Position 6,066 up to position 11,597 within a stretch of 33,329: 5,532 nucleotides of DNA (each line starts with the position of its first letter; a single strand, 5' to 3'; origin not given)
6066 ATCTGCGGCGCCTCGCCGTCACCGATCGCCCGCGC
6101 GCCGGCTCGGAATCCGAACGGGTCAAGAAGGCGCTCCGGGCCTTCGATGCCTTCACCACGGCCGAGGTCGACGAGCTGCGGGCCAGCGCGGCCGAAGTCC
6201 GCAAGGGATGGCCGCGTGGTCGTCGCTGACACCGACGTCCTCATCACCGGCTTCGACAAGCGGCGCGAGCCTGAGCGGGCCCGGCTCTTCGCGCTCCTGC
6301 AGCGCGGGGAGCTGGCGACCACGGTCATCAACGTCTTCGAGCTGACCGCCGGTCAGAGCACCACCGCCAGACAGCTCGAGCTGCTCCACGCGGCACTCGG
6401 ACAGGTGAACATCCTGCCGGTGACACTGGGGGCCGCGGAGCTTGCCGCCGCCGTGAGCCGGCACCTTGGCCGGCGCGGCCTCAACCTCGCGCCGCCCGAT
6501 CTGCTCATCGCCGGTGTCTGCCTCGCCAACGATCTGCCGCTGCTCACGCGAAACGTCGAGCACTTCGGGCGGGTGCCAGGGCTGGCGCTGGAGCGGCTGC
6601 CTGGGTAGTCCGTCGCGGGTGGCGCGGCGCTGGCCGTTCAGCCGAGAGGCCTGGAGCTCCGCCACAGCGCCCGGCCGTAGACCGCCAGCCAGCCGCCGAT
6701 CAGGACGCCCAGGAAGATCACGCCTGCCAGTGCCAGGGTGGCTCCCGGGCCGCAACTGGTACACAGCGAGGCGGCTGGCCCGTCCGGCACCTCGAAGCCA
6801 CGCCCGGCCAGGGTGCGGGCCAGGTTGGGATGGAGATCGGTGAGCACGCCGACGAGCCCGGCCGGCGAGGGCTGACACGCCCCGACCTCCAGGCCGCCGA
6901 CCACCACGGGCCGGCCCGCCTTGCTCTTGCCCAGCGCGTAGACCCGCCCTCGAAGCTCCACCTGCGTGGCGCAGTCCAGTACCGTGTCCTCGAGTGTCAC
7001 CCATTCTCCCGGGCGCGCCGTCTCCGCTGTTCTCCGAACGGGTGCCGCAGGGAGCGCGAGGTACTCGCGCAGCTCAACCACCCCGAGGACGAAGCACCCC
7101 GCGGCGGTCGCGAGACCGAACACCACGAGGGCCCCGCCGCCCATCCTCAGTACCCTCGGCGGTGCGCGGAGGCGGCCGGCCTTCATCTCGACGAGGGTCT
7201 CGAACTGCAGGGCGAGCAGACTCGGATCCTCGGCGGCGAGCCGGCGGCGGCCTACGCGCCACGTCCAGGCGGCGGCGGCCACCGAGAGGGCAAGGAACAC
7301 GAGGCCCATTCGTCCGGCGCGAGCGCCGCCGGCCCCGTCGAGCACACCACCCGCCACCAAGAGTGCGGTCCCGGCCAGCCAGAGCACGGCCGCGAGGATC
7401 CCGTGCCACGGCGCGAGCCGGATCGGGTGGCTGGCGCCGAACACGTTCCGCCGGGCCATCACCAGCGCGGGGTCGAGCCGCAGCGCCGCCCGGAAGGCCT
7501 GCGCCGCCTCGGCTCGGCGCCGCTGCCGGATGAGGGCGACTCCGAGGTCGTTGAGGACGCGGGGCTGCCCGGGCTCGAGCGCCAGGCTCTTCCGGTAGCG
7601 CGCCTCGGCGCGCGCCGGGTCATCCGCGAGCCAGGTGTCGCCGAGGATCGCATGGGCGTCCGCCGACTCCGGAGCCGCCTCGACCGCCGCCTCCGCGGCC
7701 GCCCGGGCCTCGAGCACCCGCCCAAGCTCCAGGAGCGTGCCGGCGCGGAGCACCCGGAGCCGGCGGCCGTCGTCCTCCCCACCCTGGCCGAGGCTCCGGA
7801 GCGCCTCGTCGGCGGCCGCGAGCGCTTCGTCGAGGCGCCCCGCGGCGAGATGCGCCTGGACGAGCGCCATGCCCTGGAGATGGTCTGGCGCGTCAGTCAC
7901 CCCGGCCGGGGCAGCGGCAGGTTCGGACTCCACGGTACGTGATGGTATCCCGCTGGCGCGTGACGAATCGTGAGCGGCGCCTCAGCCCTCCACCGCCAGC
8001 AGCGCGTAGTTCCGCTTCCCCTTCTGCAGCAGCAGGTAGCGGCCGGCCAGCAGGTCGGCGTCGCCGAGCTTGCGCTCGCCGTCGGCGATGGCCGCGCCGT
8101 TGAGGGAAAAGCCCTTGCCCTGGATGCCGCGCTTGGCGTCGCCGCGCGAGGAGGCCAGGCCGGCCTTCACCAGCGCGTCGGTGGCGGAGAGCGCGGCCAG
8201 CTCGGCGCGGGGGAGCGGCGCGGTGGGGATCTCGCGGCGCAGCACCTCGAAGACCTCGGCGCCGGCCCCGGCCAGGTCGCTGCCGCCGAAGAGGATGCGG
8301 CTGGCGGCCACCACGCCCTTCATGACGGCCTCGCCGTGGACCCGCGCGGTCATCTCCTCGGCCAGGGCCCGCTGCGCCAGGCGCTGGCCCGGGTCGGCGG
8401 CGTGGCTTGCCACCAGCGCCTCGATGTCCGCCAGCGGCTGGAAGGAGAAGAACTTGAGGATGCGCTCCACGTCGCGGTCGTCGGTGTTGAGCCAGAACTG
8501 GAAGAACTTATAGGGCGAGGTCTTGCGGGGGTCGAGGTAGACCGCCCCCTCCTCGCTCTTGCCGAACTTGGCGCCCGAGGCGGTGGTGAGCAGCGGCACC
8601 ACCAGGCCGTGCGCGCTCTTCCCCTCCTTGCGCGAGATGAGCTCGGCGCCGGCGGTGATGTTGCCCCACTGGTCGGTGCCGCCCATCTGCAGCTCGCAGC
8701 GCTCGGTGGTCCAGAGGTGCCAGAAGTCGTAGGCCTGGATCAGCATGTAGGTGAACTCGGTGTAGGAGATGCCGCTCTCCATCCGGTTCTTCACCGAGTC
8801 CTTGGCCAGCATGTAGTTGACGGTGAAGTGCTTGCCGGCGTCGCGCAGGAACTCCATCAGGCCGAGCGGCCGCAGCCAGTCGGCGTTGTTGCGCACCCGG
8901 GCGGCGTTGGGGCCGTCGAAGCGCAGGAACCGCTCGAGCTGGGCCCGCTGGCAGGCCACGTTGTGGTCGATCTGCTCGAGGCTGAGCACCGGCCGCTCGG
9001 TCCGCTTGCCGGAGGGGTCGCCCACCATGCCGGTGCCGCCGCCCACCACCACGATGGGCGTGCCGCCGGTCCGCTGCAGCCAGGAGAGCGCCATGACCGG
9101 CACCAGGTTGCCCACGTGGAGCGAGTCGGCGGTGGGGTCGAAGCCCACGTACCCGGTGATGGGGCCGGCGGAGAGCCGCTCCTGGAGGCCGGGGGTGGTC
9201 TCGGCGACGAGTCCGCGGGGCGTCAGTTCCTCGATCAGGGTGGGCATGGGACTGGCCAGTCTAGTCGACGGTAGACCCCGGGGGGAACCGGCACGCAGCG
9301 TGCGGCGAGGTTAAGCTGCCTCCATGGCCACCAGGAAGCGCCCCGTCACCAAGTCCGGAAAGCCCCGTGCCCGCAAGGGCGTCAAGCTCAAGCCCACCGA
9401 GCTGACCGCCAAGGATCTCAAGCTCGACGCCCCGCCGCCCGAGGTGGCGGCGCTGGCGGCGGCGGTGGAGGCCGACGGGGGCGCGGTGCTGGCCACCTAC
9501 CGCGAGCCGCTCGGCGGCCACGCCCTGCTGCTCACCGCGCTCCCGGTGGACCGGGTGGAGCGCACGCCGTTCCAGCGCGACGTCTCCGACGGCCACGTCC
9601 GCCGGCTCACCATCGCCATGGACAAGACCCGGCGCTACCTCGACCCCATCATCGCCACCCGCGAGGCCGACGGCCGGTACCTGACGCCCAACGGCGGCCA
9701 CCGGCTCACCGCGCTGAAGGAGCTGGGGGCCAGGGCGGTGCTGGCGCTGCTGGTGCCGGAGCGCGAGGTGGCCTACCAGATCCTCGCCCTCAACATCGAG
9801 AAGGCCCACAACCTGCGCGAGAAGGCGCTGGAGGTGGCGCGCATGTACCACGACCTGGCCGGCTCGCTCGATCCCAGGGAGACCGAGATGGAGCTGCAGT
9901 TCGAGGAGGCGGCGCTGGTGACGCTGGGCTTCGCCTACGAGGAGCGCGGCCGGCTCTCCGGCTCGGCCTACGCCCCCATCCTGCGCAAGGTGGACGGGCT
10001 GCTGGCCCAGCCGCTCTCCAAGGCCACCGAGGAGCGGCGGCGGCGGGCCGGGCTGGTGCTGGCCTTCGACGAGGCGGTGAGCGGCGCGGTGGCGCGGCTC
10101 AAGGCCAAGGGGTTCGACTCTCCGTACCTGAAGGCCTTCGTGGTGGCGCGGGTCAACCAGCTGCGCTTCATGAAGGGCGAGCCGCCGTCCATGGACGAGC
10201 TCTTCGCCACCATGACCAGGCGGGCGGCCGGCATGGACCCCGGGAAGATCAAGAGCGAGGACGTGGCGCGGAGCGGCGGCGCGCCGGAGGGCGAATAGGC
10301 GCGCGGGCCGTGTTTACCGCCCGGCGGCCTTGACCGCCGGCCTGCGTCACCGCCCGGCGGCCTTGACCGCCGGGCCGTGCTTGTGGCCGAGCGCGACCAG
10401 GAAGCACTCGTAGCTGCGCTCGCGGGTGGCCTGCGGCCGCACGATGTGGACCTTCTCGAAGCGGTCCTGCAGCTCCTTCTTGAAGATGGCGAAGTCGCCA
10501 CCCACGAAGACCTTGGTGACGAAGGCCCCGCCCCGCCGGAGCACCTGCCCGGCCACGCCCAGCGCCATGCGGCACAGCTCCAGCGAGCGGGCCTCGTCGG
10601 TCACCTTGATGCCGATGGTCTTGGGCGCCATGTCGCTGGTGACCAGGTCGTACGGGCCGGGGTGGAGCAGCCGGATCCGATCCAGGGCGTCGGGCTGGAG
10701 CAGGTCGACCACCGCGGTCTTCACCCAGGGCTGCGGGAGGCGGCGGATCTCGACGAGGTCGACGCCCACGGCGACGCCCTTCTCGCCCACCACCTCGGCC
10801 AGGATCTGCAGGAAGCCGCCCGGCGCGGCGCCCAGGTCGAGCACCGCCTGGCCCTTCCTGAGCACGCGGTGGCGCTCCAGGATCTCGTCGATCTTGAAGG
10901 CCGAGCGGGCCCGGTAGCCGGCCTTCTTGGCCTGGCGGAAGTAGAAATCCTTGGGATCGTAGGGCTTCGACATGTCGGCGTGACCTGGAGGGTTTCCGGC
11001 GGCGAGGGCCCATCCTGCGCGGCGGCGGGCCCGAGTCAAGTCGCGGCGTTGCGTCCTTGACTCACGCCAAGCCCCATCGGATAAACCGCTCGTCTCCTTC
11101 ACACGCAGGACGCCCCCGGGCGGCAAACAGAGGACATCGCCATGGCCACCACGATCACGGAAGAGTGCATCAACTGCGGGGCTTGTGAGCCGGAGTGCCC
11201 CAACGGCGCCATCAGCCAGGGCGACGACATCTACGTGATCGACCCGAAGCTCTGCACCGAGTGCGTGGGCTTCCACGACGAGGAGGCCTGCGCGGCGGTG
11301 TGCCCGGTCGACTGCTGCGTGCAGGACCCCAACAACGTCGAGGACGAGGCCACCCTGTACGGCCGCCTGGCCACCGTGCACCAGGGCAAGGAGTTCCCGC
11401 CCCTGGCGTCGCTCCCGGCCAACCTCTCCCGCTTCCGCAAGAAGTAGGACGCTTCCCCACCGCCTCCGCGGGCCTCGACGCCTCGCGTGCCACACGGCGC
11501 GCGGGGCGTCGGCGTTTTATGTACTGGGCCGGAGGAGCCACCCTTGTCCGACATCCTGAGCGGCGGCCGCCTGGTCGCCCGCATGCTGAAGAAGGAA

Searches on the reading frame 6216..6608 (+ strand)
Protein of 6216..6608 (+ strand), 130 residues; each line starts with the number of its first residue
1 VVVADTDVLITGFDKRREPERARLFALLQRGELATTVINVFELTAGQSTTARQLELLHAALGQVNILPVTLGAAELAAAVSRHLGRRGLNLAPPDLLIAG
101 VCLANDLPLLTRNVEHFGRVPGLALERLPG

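Call 101: search_protein_families(library=pfam, proteins=[window:6216-6608:+], max_evalue=0.001)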
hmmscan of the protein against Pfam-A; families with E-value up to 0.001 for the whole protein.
window:6216-6608:+ (130 aa): 1 family
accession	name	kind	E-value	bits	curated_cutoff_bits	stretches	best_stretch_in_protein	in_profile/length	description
PF01850.27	PIN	-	2.4e-13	51.2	23.6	1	2-121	1-118/120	PIN domain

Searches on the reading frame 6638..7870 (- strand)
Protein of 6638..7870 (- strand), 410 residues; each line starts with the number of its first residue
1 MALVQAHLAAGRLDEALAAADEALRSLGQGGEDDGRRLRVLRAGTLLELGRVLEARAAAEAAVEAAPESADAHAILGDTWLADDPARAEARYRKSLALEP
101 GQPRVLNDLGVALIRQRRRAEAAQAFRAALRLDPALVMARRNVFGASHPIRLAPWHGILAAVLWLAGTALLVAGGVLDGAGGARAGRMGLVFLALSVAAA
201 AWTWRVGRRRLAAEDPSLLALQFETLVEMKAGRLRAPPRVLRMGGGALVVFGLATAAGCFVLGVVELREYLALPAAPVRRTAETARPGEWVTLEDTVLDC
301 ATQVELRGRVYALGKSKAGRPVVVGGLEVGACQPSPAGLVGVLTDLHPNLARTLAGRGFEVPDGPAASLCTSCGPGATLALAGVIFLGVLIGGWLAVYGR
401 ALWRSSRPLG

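Call 21: search_protein_families(library=pfam, proteins=[window:6638-7870:-], max_evalue=0.001)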
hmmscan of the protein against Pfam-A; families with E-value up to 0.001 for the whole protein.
window:6638-7870:- (410 aa): 8 families
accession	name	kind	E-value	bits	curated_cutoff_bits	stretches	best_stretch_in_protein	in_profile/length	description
PF13432.12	TPR_16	-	2.4e-12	47.5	32.7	3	84-134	12-62/65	Tetratricopeptide repeat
PF07719.23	TPR_2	-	8.5e-12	44.7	27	1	103-135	1-33/34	Tetratricopeptide repeat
PF13428.12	TPR_14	-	4e-09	36.7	23.5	0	37-78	2-43/44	Tetratricopeptide repeat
PF14559.12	TPR_19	-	4.4e-08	33.8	25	1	82-134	4-56/68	Tetratricopeptide repeat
PF13181.12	TPR_8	-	8.8e-08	32.2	25.7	0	104-135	2-33/34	Tetratricopeptide repeat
PF00515.34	TPR_1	-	2.7e-05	24.3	27.8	0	104-134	2-32/34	Tetratricopeptide repeat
PF13414.12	TPR_11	-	6.9e-05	22.9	26.8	0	90-115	15-40/42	TPR repeat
PF13431.12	TPR_17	-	0.00013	22.4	24.4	0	92-123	2-32/34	Tetratricopeptide repeat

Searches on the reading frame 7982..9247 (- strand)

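Call 21: search_protein_families(library=pfam, proteins=[window:7982-9247:-], max_evalue=0.001)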
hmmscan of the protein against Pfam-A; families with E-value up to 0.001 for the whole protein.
window:7982-9247:- (421 aa): 2 families
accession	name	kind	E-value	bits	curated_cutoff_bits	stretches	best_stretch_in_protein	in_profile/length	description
PF00579.31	tRNA-synt_1b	-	5.6e-77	259.4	21.1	1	28-320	4-291/292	tRNA synthetases class I (W and Y)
PF22421.1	SYY_C-terminal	-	2.5e-12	46.9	27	1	351-417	17-83/83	Tyrosine--tRNA ligase SYY-like C-terminal domain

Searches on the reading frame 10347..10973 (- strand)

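Call 21: search_protein_families(library=pfam, proteins=[window:10347-10973:-], max_evalue=0.001)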
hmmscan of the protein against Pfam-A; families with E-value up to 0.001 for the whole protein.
window:10347-10973:- (208 aa): 2 families
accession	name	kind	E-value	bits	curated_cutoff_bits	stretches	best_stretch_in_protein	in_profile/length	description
PF01728.25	FtsJ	-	1e-47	162.8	24.1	1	20-196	1-180/181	FtsJ-like methyltransferase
PF13847.12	Methyltransf_31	-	1.6e-05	25.1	27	1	39-74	2-37/145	Methyltransferase domain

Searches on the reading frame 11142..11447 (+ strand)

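Call 21: search_protein_families(library=pfam, proteins=[window:11142-11447:+], max_evalue=0.001)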
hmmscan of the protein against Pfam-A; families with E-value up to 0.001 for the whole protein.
window:11142-11447:+ (101 aa): 7 families
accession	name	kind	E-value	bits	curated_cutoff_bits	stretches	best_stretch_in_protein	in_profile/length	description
PF00037.32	Fer4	-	1.6e-07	31.3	21.1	1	5-25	4-24/24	4Fe-4S binding domain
PF12838.12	Fer4_7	-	2.8e-07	31.3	27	1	9-58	2-52/52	4Fe-4S dicluster domain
PF13187.11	Fer4_9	-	3e-05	24.4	27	1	8-57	1-50/52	4Fe-4S dicluster domain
PF12798.12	Fer4_3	-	0.00014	22.9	27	0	9-23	1-15/15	4Fe-4S binding domain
PF12797.12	Fer4_2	-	0.00014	22.1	24.5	0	6-20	7-21/22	4Fe-4S binding domain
PF12837.12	Fer4_6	-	0.00035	20.8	25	1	9-24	9-24/24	4Fe-4S binding domain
PF25160.1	LdpA_Fe-S-bd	-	0.00096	19.3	27.6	0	4-26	23-45/49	LdpA Fe-S cluster-binding domain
